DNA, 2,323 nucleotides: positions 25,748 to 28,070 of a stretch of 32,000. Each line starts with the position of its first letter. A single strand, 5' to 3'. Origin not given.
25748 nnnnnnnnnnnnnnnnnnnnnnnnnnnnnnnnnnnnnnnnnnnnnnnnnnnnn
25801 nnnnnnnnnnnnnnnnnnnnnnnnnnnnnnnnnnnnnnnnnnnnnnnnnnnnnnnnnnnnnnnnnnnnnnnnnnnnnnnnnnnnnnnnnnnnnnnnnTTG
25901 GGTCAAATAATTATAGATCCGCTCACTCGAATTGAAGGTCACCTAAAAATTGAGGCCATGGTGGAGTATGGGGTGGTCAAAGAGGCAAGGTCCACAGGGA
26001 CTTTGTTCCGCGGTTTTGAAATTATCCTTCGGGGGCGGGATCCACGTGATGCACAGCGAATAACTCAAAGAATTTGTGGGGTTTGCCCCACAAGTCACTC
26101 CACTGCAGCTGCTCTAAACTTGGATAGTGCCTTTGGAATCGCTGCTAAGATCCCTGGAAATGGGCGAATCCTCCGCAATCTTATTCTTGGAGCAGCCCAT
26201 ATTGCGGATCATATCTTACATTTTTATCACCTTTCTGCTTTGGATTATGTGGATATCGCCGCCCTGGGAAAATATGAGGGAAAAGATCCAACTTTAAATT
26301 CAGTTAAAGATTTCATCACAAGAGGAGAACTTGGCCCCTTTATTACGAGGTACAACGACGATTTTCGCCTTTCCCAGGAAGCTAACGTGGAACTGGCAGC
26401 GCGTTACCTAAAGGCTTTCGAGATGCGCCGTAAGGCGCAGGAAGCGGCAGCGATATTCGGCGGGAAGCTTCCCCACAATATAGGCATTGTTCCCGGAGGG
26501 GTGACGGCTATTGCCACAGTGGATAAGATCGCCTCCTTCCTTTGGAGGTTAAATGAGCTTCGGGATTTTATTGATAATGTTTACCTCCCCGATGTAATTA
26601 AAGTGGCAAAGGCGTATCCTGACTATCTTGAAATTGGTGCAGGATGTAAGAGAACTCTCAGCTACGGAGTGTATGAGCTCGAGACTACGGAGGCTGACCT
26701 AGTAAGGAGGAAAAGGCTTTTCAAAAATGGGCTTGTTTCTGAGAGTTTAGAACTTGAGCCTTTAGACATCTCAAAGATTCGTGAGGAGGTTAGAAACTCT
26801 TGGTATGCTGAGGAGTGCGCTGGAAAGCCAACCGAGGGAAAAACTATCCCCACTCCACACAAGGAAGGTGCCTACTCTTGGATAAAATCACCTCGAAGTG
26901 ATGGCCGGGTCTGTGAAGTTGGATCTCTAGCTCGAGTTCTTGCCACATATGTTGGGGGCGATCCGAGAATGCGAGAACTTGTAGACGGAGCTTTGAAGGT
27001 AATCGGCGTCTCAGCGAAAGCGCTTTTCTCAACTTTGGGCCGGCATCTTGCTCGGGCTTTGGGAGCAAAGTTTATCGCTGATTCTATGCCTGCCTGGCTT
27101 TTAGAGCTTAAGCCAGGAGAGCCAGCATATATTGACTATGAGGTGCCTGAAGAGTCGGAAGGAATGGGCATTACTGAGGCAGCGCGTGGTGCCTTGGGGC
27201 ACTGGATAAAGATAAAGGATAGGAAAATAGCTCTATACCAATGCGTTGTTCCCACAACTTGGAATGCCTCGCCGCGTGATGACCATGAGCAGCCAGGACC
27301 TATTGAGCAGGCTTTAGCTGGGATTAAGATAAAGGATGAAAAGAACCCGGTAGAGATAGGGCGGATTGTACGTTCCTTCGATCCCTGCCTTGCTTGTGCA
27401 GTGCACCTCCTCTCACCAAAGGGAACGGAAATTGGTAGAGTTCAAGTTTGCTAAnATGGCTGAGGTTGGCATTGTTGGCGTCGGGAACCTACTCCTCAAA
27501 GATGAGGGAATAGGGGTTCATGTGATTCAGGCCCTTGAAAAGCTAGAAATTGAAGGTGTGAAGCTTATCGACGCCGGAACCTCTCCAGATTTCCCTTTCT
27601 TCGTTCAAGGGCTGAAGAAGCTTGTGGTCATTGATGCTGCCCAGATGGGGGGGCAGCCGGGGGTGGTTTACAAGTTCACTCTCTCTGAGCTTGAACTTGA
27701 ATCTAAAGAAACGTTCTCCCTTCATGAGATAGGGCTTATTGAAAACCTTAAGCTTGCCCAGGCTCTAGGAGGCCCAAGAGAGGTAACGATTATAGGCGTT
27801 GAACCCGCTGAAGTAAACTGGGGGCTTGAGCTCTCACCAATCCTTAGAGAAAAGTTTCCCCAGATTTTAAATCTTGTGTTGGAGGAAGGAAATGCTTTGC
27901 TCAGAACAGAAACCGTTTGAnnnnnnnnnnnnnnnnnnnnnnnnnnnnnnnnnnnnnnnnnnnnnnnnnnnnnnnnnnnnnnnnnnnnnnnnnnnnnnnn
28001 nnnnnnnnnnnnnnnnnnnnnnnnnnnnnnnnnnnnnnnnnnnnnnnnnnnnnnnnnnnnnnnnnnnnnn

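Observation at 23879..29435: Cytoplasmic [NiFe]-hydrogenase cassette nested inside the metV/metF unit: a candidate H2-linked methylene-THF reductase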

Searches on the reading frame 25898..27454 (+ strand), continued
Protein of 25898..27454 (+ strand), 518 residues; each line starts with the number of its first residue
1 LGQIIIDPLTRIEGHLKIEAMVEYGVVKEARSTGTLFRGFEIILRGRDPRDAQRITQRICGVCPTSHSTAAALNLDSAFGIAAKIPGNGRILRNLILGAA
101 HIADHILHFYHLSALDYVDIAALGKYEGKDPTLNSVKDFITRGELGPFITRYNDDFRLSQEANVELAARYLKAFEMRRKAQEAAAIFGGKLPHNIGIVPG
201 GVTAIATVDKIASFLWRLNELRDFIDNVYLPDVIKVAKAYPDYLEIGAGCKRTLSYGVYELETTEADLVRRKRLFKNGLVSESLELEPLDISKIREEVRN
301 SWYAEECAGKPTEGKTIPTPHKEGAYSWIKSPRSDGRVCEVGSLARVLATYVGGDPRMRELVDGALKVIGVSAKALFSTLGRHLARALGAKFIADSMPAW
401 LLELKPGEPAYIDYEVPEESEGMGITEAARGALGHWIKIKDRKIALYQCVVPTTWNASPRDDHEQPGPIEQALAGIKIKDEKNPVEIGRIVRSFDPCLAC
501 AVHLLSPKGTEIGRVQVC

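Call 63: find_encoding_contigs(protein=P0249, flank=9000, max_places=2)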
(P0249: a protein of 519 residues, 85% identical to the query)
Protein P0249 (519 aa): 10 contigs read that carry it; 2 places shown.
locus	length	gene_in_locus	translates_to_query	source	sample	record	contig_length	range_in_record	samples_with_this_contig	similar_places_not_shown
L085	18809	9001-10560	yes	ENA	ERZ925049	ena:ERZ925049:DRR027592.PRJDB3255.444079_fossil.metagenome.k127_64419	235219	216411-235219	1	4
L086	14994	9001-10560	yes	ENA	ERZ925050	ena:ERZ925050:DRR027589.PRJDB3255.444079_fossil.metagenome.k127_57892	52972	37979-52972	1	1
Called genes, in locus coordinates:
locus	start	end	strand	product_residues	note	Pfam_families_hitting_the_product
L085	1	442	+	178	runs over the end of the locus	PF02552:CO_dh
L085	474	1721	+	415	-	PF03598:CdhC, PF19436:ACS_CODH_B_C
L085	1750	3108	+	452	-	PF04060:FeS, PF03599:CdhD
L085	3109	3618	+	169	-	PF01257:2Fe-2S_thioredx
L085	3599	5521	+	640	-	PF01512:Complex1_51K, PF10531:SLBB (weak), PF10589:NADH_4Fe-4S, PF12838:Fer4_7 (weak), PF13237:Fer4_10 (weak), PF14697:Fer4_21 (weak)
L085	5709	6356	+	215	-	PF13510:Fer2_4, PF10588:NADH-G_4Fe-4S_3, PF12797:Fer4_2 (weak), PF22117:Fer4_Nqo3 (weak), PF00037:Fer4 (weak), PF13237:Fer4_10, PF14697:Fer4_21, PF12838:Fer4_7, +3 more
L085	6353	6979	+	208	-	PF12654:DUF3786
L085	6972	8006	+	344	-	-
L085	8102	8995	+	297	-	PF01058:Oxidored_q6, PF14720:NiFe_hyd_SSU_C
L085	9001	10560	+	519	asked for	PF27537:HoxH (weak), PF00374:NiFeSe_Hases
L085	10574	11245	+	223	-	PF12225:DUF5981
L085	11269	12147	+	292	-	PF02219:MTHFR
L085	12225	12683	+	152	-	PF01750:HycI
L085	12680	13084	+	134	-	PF01155:HypA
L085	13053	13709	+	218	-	PF02492:cobW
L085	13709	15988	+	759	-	PF00708:Acylphosphatase, PF07503:zf-HYPF, PF01300:Sua5_yciO_yrdC, PF17788:HypF_C, PF00814:TsaD (faint), PF22521:HypF_C_2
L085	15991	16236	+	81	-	PF01455:HupF_HypC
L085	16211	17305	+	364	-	PF01924:HypD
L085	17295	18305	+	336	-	PF00586:AIRS, PF02769:AIRS_C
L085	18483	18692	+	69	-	-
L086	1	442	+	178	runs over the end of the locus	PF02552:CO_dh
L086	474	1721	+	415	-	PF03598:CdhC, PF19436:ACS_CODH_B_C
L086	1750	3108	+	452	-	PF04060:FeS, PF03599:CdhD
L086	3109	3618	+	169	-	PF01257:2Fe-2S_thioredx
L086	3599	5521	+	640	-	PF01512:Complex1_51K, PF10531:SLBB (weak), PF10589:NADH_4Fe-4S, PF12838:Fer4_7 (weak), PF13237:Fer4_10 (weak), PF14697:Fer4_21 (weak)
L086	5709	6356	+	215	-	PF13510:Fer2_4, PF10588:NADH-G_4Fe-4S_3, PF12797:Fer4_2 (weak), PF22117:Fer4_Nqo3 (weak), PF00037:Fer4 (weak), PF13237:Fer4_10, PF14697:Fer4_21, PF12838:Fer4_7, +3 more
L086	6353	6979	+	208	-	PF12654:DUF3786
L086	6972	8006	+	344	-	-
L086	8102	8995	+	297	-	PF01058:Oxidored_q6, PF14720:NiFe_hyd_SSU_C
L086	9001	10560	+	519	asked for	PF27537:HoxH (weak), PF00374:NiFeSe_Hases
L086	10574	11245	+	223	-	PF12225:DUF5981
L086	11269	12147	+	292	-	PF02219:MTHFR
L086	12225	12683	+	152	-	PF01750:HycI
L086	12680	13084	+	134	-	PF01155:HypA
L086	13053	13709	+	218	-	PF02492:cobW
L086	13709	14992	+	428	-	?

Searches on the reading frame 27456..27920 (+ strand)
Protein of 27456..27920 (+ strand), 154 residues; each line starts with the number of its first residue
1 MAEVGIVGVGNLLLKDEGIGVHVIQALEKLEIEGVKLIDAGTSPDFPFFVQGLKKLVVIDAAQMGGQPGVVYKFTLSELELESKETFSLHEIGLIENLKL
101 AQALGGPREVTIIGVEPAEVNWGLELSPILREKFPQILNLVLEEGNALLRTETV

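Call 4: search_protein_families(library=pfam, proteins=[window:27456-27920:+], max_evalue=0.01)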
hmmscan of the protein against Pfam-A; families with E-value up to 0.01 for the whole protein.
window:27456-27920:+ (154 aa): 1 family
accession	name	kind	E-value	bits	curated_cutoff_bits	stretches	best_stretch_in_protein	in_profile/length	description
PF01750.23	HycI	-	2.4e-21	76.4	23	1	21-144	1-130/130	Hydrogenase maturation protease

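Call 5: search_protein_families(library=ncbifam, proteins=[window:27456-27920:+], max_evalue=0.01)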
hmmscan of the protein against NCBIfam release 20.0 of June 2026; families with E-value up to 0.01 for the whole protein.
window:27456-27920:+ (154 aa): 7 families
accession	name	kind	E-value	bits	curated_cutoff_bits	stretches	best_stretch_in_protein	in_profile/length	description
TIGR00072.1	hydrog_prot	superfamily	1.9e-35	122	47.45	1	6-144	2-144/145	hydrogenase maturation protease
NF045519.1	NiFeSe_H2_mat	exception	3.2e-32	111.5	190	1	6-148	5-150/152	NiFeSe hydrogenase maturation protease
TIGR00140.1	hupD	subfamily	2.4e-24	86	151.8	1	6-144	3-146/151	HyaD/HybD family hydrogenase maturation endopeptidase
TIGR00130.1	frhD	equivalog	1.2e-17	64.4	134.95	1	3-144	4-150/153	coenzyme F420-reducing hydrogenase, FrhD protein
NF007777.0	PRK10466.1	equivalog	1.3e-14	54.2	190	1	6-143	5-147/164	HyaD/HybD family hydrogenase maturation endopeptidase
TIGR00142.1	hycI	equivalog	9e-12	45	119.1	1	6-141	3-138/146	hydrogenase maturation peptidase HycI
NF007616.0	PRK10264.1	equivalog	8.5e-11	41.9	261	1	4-137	6-145/195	hydrogenase 1 maturation protease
